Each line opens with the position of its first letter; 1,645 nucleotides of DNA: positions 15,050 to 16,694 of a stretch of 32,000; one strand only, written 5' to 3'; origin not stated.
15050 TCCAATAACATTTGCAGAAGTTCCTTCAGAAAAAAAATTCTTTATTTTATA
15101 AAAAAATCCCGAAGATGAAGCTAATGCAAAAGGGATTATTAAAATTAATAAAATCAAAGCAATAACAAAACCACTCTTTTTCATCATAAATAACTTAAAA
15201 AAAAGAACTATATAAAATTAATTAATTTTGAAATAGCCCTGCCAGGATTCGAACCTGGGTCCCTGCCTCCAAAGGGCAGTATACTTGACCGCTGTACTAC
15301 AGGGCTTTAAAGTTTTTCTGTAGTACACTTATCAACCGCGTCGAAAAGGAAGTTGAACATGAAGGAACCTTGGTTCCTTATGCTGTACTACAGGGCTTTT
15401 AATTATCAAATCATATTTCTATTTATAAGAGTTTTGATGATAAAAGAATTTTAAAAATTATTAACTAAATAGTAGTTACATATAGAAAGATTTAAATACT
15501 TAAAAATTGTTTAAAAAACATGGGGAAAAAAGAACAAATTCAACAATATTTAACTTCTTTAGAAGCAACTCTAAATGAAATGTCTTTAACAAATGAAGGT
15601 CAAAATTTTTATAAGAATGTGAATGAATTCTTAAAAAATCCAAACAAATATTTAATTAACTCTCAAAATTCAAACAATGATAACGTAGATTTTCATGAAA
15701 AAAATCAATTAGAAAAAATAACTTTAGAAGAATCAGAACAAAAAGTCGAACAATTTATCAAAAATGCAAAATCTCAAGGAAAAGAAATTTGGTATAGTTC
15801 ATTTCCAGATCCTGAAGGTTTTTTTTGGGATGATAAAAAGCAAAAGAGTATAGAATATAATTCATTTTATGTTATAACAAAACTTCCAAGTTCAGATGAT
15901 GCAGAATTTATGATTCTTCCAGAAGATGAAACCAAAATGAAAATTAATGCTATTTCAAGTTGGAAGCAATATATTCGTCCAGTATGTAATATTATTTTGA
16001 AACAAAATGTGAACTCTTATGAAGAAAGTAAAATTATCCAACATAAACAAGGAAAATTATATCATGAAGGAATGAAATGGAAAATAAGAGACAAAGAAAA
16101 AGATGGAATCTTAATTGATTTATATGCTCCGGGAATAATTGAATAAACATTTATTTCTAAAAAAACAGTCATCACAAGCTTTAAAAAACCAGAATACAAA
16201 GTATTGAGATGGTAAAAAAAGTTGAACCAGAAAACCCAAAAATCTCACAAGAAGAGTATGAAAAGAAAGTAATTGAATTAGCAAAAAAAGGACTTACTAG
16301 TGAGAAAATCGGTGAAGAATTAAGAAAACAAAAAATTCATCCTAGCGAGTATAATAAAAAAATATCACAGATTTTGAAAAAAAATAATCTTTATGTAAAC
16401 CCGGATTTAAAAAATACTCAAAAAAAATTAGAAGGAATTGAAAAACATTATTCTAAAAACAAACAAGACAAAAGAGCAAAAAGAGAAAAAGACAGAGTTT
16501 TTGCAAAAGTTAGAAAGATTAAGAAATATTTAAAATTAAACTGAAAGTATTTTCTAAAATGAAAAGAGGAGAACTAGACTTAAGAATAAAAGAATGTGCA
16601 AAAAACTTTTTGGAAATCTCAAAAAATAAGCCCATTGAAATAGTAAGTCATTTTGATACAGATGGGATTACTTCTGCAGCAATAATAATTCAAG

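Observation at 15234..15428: tRNA-Gln(UUG) preceded by a second copy of its own 5' end: D-loop intron, decoy leader or insertion scar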

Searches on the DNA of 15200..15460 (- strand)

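Call 49: search_rna_families(source=window, start=15200, end=15460, threshold=evalue, max_evalue=10)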
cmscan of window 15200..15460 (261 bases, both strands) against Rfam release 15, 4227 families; matches with E-value up to 10: 10.
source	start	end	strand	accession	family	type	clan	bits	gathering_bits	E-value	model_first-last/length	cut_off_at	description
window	15234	15306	-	RF00005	tRNA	Gene; tRNA;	CL00001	66.3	29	1.3e-14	1-71/71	no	tRNA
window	15206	15308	-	RF02435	SpF41_sRNA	Gene; sRNA;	-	31.8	52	0.0019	1-105/105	no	Streptococcus sRNA SpF41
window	15210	15330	-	RF01842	mycoplasma_FSE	Cis-reg; frameshift_element;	-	21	88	4.2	1-87/87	no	mycoplasma ribosomal frameshift element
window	15235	15278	-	RF01684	mascRNA-menRNA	Gene;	-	19.5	42.5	0.11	1-56/56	no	MALAT1-associated small cytoplasmic RNA/MEN beta RNA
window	15310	15330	-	RF02264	MAT2A_E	Cis-reg;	-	18.6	46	0.24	22-42/67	no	MAT2A 3'UTR stem loop E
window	15276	15340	+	RF01155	snoR101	Gene; snRNA; snoRNA; CD-box;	-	14.2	40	1.5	1-66/66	no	Small nucleolar RNA snoR101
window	15293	15327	+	RF03193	mir-2941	Gene; miRNA;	-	13.8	60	2.2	24-58/82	no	mir-2941 microRNA precursor family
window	15200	15293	-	RF04321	tmRNA_permuted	Gene;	-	12.8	47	1.1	1-86/213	3'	permuted transfer-messenger RNA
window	15276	15326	-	RF02997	HOLDH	Gene; sRNA;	-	12.7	319.4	0.44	342-391/391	no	HOLDH RNA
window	15293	15327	-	RF03193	mir-2941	Gene; miRNA;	-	11.9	60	8.2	24-58/82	no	mir-2941 microRNA precursor family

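Call 54: build_rna_model(alignment_id=A3, structure=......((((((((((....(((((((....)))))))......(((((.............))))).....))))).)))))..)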
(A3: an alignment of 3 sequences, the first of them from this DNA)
Model R1 built from alignment A3 (3 sequences, 85 columns); structure: as given.
model positions 84; base pairs 22; branch points 1; effective number of sequences 1.37; information 0.676 bits per position. Calibrated on 0.2 Mb of random sequence (short: E-values are rough).
structure used (alignment columns):
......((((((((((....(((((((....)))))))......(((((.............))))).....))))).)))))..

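Call 56: search_with_rna_model(model_id=R1, sources=[window, L101, L102, L103, L104, L105, L106, L107, L108, L109, L110, L111, L112, L113, L114, L115, L116, L117, L118, L119, L120, L121, L122, L123, L124, L125, L126, L127, L128, L129, L130, L131, L132, L133, L134, L135, L136, L137, L138, L139, L140, L141, L142, L143, L144, L145, L146, L147, L148, L149, L150, L151, L152, L153, L154, L155, L156, L157, L158, L159, L160, L161, L162, L163, L164, L165, L166, L167, L168, L169, L170, L171, L172, L173, L174, L175, L176, L177, L178, L179, L180, L181, L182, L183, L184, L185, L186, L187, L188, L189, L190, L191, L192, L193, L194, L195, L196, L197, L198, L199], max_evalue=10)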
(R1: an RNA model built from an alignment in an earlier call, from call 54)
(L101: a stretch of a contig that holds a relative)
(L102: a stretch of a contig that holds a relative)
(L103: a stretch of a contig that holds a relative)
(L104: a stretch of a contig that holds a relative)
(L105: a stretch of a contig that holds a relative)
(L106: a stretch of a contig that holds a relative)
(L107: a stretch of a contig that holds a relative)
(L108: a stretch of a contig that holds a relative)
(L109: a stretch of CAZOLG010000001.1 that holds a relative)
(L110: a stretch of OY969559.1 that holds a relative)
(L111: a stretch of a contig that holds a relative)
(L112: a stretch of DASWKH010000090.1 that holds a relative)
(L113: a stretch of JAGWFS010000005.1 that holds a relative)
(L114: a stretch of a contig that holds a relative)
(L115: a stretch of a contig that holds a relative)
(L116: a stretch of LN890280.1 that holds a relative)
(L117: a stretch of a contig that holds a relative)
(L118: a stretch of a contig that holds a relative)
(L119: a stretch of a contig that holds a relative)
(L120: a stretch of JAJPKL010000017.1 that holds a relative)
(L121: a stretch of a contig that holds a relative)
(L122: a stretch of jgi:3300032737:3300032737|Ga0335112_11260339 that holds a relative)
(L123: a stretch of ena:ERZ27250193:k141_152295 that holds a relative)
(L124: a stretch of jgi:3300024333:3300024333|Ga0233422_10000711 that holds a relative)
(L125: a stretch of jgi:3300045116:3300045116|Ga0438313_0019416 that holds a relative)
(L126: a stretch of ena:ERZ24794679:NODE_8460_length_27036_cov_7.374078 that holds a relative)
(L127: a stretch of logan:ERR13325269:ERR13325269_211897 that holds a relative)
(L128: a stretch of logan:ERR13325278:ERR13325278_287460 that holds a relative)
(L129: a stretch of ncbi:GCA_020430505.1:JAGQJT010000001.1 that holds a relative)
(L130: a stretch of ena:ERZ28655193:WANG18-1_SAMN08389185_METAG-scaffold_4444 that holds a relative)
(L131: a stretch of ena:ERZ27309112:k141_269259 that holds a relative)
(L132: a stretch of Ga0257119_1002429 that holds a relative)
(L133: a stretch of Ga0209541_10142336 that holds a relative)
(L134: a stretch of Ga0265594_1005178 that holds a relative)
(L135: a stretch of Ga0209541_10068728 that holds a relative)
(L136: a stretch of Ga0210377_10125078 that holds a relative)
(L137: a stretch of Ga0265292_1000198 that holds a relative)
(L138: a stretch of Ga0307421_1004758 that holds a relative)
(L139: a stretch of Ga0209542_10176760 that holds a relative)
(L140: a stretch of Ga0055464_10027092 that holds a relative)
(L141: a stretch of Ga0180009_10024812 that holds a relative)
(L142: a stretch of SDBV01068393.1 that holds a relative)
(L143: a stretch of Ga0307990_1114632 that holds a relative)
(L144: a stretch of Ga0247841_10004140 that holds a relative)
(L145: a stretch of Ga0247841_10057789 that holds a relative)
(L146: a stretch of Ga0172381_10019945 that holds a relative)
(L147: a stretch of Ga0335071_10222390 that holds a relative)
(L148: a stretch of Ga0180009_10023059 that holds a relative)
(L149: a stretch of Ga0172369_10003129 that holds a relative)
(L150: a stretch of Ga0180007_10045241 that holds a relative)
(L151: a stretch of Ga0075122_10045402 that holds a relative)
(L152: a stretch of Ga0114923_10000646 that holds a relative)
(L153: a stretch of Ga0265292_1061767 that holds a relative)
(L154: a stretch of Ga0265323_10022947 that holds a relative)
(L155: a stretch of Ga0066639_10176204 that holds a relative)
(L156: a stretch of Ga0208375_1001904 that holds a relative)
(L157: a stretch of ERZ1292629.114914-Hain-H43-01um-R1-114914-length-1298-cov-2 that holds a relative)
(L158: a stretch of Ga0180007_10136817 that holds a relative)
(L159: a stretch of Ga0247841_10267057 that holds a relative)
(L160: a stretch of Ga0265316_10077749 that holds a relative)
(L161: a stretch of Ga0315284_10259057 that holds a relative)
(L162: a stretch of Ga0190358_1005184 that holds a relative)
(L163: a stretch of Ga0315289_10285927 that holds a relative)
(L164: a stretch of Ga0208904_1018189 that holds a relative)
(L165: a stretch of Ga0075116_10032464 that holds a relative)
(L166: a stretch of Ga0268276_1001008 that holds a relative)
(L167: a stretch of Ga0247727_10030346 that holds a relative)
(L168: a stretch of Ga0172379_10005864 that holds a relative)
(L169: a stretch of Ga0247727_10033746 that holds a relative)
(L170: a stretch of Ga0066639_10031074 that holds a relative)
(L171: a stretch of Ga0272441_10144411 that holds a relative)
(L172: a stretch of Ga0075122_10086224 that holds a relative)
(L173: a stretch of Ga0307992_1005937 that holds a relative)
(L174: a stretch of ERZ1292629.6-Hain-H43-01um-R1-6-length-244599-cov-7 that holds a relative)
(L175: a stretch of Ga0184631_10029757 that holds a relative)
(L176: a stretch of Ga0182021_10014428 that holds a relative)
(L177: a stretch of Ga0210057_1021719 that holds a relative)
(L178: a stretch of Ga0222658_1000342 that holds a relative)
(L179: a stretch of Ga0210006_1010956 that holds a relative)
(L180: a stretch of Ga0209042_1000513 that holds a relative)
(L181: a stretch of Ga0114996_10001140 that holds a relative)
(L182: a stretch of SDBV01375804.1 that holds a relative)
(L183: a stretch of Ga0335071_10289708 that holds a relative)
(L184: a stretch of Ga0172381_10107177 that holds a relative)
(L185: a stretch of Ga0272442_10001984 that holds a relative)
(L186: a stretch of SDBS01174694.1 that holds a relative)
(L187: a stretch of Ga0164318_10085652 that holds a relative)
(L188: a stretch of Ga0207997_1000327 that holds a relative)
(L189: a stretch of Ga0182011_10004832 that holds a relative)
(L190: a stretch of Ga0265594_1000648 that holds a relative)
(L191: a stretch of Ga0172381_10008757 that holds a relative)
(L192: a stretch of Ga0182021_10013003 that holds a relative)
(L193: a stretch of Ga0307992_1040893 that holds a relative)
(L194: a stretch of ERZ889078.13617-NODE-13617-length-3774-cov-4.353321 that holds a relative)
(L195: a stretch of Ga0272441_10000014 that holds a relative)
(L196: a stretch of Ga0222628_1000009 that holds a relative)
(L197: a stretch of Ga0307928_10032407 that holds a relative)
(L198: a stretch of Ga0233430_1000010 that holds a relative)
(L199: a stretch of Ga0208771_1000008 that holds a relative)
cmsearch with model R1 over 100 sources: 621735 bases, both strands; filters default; matches with E-value up to 10: 5.
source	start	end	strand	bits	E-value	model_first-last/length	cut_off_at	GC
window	15316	15399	-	107.8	1.3e-23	1-84/84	no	0.43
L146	5783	5866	-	107.4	1.6e-23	1-84/84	no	0.43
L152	840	910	-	17.9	0.51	1-84/84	no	0.34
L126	2567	2659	-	14.6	3.6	1-84/84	no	0.45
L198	2121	2208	+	13.9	5.1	1-84/84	no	0.28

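Call 57: search_with_rna_model(model_id=R1, sources=[L200, L201, L202, L203, L204, L205, L206, L207, L208, L209, L210, L211, L212, L213, L214, L215, L216, L217, L218, L219, L220, L221, L222, L223, L224, L225, L226, L227, L228, L229, L230, L231, L232, L233, L234, L235, L236, L237, L238, L239, L240, L241, L242, L243, L244, L245, L246, L247, L248, L249, L250, L251, L003, L004, L005, L006, L007, L009, L013, L019, L026, L029, L031, L034, L041, L043, L045, L047, L055, L056, L057, L058, L065, L066, L067, L078, L079, L080, L082, L085, L086, L095, L097, L100], max_evalue=10)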
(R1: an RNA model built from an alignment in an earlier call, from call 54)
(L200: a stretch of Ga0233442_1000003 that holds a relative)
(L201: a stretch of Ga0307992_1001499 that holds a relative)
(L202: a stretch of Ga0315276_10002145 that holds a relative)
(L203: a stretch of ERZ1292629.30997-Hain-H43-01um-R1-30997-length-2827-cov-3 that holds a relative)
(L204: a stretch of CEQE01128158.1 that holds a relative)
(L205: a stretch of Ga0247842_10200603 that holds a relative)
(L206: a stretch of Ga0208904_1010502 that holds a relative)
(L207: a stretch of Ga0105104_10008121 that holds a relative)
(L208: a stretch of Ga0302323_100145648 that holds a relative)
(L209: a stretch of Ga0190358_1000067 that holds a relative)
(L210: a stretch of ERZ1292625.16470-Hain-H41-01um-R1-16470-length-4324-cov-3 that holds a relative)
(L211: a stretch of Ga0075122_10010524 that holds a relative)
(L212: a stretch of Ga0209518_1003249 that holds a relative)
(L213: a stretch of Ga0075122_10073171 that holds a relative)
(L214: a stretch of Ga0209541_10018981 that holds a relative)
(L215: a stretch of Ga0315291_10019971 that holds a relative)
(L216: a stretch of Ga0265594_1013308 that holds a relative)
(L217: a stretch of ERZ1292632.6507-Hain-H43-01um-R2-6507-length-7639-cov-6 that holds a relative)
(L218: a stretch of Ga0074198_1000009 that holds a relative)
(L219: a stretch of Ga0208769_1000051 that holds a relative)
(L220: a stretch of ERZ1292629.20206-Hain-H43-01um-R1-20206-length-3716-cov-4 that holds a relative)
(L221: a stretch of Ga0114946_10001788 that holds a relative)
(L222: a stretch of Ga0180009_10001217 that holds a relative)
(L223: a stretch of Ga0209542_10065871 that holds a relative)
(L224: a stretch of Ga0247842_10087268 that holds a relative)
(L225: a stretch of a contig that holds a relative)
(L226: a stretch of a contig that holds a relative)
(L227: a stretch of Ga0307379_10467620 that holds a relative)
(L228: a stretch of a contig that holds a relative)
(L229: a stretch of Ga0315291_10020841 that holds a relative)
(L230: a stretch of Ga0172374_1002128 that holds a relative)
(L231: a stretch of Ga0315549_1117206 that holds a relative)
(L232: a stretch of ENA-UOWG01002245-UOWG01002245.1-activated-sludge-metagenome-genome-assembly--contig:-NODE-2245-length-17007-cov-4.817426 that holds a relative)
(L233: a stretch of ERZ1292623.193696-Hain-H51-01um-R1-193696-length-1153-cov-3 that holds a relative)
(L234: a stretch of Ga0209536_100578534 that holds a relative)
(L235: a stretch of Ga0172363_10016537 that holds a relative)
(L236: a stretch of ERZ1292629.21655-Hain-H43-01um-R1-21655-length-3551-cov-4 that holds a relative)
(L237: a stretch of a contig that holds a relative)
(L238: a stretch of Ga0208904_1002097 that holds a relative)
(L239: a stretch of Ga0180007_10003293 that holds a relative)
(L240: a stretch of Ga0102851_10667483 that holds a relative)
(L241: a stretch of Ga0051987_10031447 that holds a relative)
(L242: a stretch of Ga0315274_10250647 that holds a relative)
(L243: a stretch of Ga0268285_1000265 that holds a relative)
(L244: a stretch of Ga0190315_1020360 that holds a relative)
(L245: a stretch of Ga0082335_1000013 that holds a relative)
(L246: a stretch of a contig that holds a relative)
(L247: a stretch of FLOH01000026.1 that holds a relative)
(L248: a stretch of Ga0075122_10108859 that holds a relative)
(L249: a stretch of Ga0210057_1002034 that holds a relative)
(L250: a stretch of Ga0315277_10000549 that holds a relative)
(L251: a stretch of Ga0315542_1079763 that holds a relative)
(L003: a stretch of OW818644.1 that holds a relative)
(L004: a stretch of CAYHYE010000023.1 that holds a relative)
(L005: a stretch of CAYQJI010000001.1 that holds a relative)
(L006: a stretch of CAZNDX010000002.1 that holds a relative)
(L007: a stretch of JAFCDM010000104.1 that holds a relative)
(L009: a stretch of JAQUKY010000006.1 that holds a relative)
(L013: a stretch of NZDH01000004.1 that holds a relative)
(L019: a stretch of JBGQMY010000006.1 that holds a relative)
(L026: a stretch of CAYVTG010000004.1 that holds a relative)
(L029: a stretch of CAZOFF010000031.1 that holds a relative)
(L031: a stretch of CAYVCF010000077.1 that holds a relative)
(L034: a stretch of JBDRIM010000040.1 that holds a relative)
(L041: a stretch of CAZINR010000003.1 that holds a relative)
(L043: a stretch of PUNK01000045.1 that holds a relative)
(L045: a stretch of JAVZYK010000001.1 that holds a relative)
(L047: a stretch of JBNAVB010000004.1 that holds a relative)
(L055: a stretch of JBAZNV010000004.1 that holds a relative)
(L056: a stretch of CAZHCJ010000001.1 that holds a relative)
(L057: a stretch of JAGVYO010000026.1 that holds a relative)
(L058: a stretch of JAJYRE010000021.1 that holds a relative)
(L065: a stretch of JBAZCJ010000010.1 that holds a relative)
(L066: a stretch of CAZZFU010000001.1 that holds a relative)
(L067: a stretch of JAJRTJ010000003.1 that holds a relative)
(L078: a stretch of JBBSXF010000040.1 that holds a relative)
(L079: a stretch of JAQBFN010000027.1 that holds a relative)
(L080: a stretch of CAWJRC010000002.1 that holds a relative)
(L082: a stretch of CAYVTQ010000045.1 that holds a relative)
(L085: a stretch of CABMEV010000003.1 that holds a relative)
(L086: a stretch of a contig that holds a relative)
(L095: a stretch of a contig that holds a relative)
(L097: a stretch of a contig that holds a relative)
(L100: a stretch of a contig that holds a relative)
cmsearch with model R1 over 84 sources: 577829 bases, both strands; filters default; matches with E-value up to 10: 9.
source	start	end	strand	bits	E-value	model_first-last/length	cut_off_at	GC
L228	219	300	-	85.5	4.7e-18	1-84/84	no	0.44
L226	615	694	-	35.7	1.6e-05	1-84/84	no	0.4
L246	11753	11820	+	19.2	0.22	1-84/84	no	0.44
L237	1420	1506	+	17.9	0.48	1-84/84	no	0.38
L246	12256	12295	+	15.6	1.8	21-68/84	no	0.32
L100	7457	7498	+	15.3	2.1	1-84/84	no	0.52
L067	7082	7154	+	14.8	2.9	1-84/84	no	0.36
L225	6675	6711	+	14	4.5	1-84/84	no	0.43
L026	1271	1316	-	13.3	7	1-84/84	no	0.54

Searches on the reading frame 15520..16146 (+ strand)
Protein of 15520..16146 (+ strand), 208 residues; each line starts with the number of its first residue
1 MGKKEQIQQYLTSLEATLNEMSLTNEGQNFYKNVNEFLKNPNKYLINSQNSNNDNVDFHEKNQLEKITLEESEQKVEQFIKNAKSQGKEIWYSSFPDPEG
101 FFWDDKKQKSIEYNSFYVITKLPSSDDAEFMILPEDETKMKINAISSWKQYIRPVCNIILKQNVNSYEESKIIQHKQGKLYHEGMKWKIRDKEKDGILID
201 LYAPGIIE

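Call 11: find_encoding_contigs(protein=window:15520-16146:+, flank=10000, max_places=10)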
Protein window:15520-16146:+ (208 aa): 4 contigs read that carry it; 2 places shown.
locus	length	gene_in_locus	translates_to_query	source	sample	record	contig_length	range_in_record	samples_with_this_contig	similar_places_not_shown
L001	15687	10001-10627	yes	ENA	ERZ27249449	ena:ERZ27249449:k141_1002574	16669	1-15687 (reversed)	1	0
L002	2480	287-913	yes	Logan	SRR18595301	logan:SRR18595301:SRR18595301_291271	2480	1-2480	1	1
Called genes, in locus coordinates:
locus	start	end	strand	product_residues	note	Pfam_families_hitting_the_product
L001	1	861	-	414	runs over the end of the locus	PF01676:Metalloenzyme, PF10143:PhosphMutase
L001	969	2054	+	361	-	PF02881:SRP54_N, PF00448:SRP54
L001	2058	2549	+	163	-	-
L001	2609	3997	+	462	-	PF02881:SRP54_N, PF00005:ABC_tran (faint), PF00448:SRP54, PF01656:CbiA, PF02978:SRP_SPB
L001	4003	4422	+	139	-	-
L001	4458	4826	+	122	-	-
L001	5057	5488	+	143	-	PF07884:VKOR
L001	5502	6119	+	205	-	PF00069:Pkinase, PF22303:OspG_kinase (weak), PF01163:RIO1, PF03109:ABC1 (weak), PF06293:Kdo (weak)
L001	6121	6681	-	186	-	-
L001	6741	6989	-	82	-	-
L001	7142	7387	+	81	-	-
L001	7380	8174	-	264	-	PF00142:Fer4_NifH (faint), PF01656:CbiA, PF02374:ArsA_ATPase (faint), PF06564:CBP_BcsQ (faint), PF10609:ParA, PF13614:AAA_31, PF13500:AAA_26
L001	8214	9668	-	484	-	PF13330:Mucin2_WxxW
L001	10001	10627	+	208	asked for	-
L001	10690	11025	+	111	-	-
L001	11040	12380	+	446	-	PF01368:DHH, PF27767:Arc_Cdc45 (weak), PF21763:DHH_CID, PF02272:DHHA1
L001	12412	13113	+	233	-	PF07541:EIF_2_alpha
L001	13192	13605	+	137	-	-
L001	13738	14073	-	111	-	-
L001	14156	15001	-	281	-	-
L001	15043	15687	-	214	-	?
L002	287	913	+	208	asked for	-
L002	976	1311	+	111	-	-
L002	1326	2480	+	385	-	?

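Call 12: search_protein_families(library=pfam, proteins=[window:15520-16146:+], max_evalue=0.01)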
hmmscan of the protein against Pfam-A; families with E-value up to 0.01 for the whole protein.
window:15520-16146:+ (208 aa): 0 families

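Call 27: find_homologous_proteins(query=window:15520-16146:+, max_evalue=0.00001)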
Query window:15520-16146:+ (208 aa): 1 proteins with E <= 0.00001 among 104 candidates.
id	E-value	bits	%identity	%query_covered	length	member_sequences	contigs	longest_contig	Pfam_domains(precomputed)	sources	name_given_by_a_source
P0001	2.3e-132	457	100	100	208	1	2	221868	-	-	-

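Call 89: search_protein_families(library=phrogs, proteins=[window:15520-16146:+], max_evalue=0.01)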
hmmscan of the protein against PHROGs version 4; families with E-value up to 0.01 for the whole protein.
window:15520-16146:+ (208 aa): 1 family
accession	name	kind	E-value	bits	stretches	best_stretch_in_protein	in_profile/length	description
phrog_26309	-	unknown function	0.0028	18.6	0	164-194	21-51/58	-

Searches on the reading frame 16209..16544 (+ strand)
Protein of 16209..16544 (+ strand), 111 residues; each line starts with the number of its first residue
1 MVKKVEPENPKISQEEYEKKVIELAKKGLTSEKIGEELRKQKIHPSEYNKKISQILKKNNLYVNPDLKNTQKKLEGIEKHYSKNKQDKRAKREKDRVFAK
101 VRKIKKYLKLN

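Call 12: search_protein_families(library=pfam, proteins=[window:16209-16544:+], max_evalue=0.01)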
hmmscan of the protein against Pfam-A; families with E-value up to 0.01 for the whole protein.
window:16209-16544:+ (111 aa): 3 families
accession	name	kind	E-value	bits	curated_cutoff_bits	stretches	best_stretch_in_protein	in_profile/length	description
PF08069.17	Ribosomal_S13_N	-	2.3e-05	24.8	25.4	1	4-41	20-57/60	Ribosomal S13/S15 N-terminal domain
PF04695.18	Pex14_N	-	0.0011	19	23.2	1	8-39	14-45/46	Pex14 N-terminal domain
PF00312.27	Ribosomal_S15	-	0.002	18.7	31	1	69-109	24-64/81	Ribosomal protein S15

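Call 73: find_encoding_contigs(protein=window:16209-16544:+, flank=4000, max_places=10)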
Protein window:16209-16544:+ (111 aa): 4 contigs read that carry it; 1 place shown.
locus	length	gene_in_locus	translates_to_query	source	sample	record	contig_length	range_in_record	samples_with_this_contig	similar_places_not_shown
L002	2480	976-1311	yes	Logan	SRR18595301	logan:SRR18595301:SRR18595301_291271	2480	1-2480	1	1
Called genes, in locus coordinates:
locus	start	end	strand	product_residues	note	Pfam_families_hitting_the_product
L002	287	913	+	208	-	-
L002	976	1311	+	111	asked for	-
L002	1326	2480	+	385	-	?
